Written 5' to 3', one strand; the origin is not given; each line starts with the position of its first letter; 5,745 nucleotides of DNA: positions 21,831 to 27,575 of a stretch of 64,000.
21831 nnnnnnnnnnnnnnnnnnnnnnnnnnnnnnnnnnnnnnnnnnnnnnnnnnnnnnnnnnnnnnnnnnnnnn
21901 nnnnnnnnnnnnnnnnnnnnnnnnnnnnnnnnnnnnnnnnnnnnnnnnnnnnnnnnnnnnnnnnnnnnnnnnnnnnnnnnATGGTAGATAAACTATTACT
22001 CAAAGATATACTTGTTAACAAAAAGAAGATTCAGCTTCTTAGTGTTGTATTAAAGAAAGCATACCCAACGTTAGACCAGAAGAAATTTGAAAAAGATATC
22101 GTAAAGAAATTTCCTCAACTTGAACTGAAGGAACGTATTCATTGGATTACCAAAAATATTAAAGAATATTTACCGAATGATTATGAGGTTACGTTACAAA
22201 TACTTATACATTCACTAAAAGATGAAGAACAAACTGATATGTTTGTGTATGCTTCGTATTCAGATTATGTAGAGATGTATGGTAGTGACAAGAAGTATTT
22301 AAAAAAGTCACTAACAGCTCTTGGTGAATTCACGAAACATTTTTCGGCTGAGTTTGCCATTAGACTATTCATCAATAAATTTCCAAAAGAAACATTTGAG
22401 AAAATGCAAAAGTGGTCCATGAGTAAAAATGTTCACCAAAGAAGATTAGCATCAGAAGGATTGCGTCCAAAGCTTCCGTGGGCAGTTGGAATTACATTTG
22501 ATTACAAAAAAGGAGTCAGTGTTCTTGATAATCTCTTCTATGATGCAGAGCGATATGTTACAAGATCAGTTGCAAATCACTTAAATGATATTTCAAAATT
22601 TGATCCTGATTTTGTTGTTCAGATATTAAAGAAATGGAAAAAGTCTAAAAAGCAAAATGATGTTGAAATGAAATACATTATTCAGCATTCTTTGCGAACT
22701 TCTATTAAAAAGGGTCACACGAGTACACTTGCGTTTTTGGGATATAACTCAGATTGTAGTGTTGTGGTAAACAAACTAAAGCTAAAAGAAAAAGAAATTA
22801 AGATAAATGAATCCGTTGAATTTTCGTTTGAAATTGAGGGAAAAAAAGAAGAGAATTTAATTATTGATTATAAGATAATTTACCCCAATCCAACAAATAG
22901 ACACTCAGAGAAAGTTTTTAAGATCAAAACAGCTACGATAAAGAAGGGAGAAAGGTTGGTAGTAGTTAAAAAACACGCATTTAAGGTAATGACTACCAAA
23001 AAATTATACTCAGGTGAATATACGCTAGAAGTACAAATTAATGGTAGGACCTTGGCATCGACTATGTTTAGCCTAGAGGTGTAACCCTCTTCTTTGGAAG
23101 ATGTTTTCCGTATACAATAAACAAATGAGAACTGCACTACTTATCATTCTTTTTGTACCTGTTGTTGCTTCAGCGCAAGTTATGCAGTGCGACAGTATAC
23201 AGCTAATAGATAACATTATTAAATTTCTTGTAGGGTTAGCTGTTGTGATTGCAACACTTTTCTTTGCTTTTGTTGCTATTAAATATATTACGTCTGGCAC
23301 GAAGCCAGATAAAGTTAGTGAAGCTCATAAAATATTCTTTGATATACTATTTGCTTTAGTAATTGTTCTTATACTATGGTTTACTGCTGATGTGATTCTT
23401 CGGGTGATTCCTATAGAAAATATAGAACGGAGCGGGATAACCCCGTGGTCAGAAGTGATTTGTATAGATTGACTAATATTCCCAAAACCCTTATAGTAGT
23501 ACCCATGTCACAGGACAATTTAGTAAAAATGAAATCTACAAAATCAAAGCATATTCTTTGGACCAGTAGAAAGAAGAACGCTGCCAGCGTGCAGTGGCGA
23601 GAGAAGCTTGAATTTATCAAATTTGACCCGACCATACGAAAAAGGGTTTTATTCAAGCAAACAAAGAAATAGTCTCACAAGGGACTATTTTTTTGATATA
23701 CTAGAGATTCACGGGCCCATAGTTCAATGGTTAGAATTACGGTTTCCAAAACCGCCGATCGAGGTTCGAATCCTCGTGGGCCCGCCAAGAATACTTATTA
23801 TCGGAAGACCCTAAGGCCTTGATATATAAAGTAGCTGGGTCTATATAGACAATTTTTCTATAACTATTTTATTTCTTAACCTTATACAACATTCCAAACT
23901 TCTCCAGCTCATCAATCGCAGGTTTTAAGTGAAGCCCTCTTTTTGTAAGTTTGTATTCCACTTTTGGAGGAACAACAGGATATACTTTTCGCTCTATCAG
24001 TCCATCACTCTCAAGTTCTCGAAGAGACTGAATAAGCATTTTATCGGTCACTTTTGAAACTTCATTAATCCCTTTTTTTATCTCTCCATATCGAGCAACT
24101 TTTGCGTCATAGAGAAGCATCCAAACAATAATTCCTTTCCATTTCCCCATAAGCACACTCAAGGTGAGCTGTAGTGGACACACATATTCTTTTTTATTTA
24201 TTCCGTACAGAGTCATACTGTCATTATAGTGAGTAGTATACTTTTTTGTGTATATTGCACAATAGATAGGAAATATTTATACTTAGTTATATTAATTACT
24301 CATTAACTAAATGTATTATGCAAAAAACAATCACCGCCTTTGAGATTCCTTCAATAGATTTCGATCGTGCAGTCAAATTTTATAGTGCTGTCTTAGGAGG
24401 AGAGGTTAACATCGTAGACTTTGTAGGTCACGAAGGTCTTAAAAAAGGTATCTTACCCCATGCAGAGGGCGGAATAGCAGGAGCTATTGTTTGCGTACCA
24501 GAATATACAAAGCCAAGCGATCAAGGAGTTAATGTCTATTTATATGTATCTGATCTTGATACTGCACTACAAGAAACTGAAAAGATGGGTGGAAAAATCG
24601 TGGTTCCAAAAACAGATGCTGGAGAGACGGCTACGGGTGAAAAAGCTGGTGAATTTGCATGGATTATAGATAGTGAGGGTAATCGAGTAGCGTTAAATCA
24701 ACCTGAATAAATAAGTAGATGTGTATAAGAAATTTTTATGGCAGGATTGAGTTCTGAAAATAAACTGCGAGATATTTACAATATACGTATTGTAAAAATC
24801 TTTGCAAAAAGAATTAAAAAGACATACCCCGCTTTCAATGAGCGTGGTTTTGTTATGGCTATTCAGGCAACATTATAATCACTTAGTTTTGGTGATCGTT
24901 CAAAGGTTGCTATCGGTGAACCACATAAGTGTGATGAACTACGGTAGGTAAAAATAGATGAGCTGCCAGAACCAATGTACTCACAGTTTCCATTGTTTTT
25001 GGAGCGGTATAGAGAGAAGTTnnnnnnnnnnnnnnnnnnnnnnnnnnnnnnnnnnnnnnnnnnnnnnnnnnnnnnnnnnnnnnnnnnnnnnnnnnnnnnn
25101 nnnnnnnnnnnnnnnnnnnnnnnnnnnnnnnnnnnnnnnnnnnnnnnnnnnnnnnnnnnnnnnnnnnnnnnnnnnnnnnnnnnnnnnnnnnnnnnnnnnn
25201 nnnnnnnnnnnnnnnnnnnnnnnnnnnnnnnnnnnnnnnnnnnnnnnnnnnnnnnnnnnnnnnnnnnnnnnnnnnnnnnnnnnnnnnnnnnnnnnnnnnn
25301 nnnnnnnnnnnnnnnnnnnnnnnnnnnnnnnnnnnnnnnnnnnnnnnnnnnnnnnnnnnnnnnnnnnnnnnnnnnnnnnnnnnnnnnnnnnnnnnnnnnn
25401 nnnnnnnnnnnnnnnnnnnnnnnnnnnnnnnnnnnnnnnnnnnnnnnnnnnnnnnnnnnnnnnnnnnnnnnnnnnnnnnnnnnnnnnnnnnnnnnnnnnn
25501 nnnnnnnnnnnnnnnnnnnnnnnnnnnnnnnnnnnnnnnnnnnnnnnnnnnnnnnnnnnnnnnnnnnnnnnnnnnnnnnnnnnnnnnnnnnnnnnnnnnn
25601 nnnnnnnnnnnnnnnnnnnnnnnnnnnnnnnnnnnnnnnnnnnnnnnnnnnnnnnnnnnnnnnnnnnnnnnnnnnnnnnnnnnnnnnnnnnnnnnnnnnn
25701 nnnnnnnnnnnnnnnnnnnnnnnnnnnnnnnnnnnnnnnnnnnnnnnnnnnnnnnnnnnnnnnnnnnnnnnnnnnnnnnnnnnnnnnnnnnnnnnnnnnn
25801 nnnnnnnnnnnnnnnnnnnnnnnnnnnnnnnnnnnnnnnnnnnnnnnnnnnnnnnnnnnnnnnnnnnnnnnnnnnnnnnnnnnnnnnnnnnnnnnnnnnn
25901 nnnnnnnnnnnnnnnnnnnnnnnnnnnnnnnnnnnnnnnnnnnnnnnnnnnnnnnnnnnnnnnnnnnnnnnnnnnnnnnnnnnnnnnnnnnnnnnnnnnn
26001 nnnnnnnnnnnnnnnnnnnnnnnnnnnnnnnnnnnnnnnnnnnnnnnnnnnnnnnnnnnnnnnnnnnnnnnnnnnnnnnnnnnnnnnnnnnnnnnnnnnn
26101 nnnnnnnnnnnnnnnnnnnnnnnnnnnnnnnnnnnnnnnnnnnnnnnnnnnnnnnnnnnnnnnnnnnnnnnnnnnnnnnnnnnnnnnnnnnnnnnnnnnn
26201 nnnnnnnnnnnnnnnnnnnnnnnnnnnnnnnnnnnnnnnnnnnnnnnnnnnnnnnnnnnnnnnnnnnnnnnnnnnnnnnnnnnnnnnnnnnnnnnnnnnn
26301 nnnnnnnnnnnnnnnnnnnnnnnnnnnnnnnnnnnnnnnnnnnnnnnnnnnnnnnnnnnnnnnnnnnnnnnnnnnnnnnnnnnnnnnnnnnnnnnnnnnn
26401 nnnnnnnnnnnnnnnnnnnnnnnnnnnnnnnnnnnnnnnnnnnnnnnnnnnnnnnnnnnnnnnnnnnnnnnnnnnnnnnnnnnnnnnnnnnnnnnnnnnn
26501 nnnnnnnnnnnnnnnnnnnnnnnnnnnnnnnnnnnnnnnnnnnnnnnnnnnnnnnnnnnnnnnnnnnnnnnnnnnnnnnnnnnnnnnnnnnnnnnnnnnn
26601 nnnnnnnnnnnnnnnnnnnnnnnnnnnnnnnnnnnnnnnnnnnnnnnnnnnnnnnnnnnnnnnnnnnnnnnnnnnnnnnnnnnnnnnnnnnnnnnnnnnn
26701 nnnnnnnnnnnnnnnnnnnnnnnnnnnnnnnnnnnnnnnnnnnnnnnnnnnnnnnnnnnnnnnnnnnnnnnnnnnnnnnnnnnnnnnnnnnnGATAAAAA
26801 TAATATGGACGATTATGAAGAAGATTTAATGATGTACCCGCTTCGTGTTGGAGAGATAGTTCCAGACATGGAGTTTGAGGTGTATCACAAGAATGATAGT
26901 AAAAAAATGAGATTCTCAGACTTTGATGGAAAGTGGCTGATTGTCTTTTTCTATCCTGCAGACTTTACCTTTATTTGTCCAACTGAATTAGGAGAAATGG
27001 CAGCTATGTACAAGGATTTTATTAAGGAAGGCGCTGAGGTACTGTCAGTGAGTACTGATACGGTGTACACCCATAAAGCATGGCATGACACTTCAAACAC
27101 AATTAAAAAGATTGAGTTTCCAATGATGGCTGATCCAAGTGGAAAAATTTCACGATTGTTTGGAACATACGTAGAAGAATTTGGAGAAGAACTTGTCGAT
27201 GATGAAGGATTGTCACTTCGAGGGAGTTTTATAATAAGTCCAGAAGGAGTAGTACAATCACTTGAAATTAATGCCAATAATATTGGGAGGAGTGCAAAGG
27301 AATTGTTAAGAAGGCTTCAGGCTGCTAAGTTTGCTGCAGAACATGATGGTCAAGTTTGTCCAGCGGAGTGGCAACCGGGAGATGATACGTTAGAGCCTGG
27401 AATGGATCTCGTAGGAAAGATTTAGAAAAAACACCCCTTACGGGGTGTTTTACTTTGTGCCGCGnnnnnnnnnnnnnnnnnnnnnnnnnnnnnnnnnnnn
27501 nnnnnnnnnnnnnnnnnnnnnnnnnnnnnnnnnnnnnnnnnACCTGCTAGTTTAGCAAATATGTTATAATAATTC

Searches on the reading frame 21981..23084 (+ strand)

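Call 8: search_protein_families(library=pfam, proteins=[window:21981-23084:+], max_evalue=0.001)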
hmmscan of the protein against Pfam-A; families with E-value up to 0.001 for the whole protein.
window:21981-23084:+ (367 aa): 1 family
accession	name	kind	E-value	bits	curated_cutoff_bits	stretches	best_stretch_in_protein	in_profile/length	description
PF08713.17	DNA_alkylation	-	0.00034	20.8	21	1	129-222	113-200/213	DNA alkylation repair enzyme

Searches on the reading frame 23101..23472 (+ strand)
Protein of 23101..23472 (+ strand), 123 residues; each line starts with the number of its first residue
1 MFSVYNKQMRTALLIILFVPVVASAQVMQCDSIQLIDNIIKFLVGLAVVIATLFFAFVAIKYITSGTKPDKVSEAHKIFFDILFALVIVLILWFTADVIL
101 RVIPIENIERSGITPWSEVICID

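Call 4: search_protein_families(library=pfam, proteins=[window:23101-23472:+], max_evalue=1)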
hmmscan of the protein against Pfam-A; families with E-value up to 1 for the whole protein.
window:23101-23472:+ (123 aa): 6 families
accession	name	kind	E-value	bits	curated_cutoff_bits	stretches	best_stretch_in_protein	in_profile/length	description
PF18895.5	T4SS_pilin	-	1.4e-06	28.7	26.6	1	33-96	5-68/71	Type IV secretion system pilin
PF04956.18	TrbC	-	1.5e-05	25.6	27.9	1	12-100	17-95/98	TrbC/VIRB2 pilin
PF08525.16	OapA_N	-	0.055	13.8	20.7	1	75-93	8-26/28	Opacity-associated protein A N-terminal motif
PF10320.15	7TM_GPCR_Srsx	-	0.059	13.2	24.1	1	40-103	146-210/257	Serpentine type 7TM GPCR chemoreceptor Srsx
PF13491.11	FtsK_4TM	-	0.25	11.4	23.1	1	40-97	59-112/171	4TM region of DNA translocase FtsK/SpoIIIE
PF01312.24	Bac_export_2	-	0.5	10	24.4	1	33-102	132-201/335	FlhB HrpN YscU SpaS Family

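Call 46: search_protein_families(library=ncbifam, proteins=[window:23101-23472:+], max_evalue=0.01)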
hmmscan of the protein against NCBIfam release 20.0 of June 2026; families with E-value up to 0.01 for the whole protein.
window:23101-23472:+ (123 aa): 0 families

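Call 59: search_protein_families(library=phrogs, proteins=[window:23101-23472:+], max_evalue=0.01)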
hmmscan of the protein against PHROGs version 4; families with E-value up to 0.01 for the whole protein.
window:23101-23472:+ (123 aa): 0 families

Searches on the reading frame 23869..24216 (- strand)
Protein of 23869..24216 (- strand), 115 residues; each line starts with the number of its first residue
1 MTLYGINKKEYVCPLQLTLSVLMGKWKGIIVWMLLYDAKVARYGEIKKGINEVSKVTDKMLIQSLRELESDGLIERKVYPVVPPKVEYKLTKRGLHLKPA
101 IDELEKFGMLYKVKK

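Call 8: search_protein_families(library=pfam, proteins=[window:23869-24216:-], max_evalue=0.001)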
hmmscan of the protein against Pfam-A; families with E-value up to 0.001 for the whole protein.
window:23869-24216:- (115 aa): 1 family
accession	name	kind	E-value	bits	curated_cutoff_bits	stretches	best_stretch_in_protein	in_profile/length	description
PF01638.23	HxlR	-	6.2e-26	90.5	20.8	1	21-112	1-87/91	HxlR-like helix-turn-helix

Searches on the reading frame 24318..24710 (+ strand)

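Call 8: search_protein_families(library=pfam, proteins=[window:24318-24710:+], max_evalue=0.001)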
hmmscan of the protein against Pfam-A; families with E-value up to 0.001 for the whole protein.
window:24318-24710:+ (130 aa): 3 families
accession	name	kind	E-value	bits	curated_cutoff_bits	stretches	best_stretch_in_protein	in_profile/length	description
PF00903.31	Glyoxalase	-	3.9e-06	27.7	20.6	1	8-124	5-119/121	Glyoxalase/Bleomycin resistance protein/Dioxygenase superfamily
PF18029.7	Glyoxalase_6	-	1.2e-05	26.4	23.6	1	14-123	8-102/106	Glyoxalase-like domain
PF22677.2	Ble-like_N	-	1.5e-05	25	24.5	1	4-32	1-29/41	Bleomycin resistance protein-like N-terminal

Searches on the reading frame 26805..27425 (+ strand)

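Call 8: search_protein_families(library=pfam, proteins=[window:26805-27425:+], max_evalue=0.001)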
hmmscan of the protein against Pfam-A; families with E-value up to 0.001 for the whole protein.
window:26805-27425:+ (206 aa): 4 families
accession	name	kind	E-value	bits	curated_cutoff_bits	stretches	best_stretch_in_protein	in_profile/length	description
PF00578.27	AhpC-TSA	-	1.2e-35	122.6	26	1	15-151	1-122/124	AhpC/TSA family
PF08534.16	Redoxin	-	4.5e-12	46.4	26.6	1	15-160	2-138/148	Redoxin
PF10417.14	1-cysPrx_C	-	5.3e-07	29.9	21.1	1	174-196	2-24/41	C-terminal domain of 1-Cys peroxiredoxin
PF02630.20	SCO1-SenC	-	1.2e-05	25.7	22.8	1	24-82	4-61/134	SCO1/SenC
